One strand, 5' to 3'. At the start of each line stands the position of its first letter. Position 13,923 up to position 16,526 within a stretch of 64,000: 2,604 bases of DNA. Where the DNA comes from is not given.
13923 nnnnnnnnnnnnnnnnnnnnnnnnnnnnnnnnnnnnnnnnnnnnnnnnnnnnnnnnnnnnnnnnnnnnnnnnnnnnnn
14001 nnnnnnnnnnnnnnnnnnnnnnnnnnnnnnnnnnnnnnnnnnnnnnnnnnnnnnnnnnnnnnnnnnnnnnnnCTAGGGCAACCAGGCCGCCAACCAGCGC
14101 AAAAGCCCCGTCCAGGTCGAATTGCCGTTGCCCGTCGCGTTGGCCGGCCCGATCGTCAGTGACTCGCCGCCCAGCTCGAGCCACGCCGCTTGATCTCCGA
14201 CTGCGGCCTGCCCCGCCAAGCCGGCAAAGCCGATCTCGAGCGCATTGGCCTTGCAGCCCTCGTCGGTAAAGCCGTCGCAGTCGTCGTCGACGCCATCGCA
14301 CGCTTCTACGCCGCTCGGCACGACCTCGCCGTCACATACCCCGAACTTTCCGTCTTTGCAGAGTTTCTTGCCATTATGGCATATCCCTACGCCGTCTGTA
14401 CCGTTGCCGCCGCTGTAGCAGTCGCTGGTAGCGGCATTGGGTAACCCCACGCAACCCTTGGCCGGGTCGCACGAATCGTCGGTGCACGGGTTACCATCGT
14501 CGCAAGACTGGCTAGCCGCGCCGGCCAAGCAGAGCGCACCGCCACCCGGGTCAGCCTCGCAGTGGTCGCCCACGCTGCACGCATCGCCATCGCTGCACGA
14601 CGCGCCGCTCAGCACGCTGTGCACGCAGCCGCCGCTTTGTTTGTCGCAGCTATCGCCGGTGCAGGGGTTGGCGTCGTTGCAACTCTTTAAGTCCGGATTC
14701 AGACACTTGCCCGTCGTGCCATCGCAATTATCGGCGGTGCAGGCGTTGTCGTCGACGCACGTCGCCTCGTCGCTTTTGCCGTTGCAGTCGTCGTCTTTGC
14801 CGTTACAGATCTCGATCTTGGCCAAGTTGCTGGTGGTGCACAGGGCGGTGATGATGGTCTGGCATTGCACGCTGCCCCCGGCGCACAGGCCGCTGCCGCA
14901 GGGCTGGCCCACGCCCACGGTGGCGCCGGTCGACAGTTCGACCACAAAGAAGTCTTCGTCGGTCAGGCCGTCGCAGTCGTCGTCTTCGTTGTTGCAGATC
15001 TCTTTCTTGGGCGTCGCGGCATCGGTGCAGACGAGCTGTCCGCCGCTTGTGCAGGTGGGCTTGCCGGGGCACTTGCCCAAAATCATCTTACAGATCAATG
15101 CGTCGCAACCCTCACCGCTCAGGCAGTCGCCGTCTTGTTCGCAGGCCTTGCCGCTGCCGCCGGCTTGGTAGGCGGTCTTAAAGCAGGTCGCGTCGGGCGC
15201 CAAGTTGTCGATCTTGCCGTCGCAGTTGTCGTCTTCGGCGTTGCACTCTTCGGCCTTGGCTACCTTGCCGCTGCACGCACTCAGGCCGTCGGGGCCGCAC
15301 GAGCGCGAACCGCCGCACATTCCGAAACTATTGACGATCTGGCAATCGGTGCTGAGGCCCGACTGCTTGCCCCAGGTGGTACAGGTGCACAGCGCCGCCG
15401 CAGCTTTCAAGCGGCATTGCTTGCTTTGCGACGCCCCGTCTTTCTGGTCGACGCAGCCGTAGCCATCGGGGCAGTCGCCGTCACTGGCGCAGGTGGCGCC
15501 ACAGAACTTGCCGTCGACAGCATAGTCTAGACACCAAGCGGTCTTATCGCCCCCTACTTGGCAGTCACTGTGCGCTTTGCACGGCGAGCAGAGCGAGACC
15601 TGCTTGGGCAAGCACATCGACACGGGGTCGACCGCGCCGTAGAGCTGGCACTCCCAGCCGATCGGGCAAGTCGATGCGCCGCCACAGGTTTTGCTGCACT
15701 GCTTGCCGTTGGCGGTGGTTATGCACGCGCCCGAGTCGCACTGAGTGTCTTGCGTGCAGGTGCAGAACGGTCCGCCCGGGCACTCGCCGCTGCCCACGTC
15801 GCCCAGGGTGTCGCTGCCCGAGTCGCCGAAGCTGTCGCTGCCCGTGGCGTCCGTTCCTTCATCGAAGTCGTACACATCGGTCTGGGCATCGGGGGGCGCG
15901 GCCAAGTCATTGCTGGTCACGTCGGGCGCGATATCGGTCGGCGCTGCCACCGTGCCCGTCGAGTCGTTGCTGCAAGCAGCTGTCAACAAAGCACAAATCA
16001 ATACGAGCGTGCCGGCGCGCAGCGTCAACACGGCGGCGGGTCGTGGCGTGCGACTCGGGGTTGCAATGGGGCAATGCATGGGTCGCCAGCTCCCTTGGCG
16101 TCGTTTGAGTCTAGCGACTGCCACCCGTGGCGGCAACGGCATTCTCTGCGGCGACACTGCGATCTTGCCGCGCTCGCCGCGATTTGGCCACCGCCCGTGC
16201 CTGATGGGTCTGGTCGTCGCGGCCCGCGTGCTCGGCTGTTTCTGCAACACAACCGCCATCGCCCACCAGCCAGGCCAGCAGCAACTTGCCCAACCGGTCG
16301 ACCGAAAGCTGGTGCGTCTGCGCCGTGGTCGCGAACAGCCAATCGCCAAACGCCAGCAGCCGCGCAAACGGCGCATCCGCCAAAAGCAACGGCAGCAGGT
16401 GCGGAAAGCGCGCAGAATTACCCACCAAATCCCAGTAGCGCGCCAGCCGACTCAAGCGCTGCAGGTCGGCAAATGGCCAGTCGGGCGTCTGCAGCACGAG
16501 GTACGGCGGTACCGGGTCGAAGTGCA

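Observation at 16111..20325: Operon coupling an rRNA pseudouridine synthase, a B12-domain-less acyl-CoA mutase and a B12-binding radical-SAM enzyme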

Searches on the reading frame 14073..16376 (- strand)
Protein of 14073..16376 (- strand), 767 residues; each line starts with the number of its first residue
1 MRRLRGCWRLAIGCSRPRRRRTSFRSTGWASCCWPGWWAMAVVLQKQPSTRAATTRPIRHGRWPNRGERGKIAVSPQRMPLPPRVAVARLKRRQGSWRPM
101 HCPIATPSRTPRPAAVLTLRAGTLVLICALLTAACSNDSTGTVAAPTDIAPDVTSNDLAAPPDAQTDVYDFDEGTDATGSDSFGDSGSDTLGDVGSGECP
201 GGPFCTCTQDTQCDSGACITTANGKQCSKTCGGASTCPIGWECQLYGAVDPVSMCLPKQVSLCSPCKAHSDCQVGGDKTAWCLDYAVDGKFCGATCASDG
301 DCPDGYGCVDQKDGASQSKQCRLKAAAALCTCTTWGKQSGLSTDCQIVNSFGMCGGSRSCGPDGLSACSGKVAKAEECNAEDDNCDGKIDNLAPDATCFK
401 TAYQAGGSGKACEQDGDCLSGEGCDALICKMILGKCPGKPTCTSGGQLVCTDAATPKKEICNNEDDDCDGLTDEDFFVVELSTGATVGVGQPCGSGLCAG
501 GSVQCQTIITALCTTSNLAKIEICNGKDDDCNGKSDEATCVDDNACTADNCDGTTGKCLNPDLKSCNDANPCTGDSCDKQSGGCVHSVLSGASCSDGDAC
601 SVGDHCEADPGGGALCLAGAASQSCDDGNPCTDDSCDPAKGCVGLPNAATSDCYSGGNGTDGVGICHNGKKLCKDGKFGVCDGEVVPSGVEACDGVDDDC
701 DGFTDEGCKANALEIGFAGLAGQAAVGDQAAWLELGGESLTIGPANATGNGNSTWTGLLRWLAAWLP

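Call 7: search_protein_families(library=pfam, proteins=[window:14073-16376:-])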
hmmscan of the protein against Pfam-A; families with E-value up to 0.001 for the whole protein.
window:14073-16376:- (767 aa): 2 families
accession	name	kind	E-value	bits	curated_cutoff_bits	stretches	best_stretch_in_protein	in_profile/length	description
PF00526.23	Dicty_CTDC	-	2.8e-11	43.5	27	2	624-643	1-20/24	Dictyostelium (slime mold) repeat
PF11617.13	Cu-binding_MopE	-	2.7e-05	24.7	27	1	521-537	14-30/30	Putative metal-binding motif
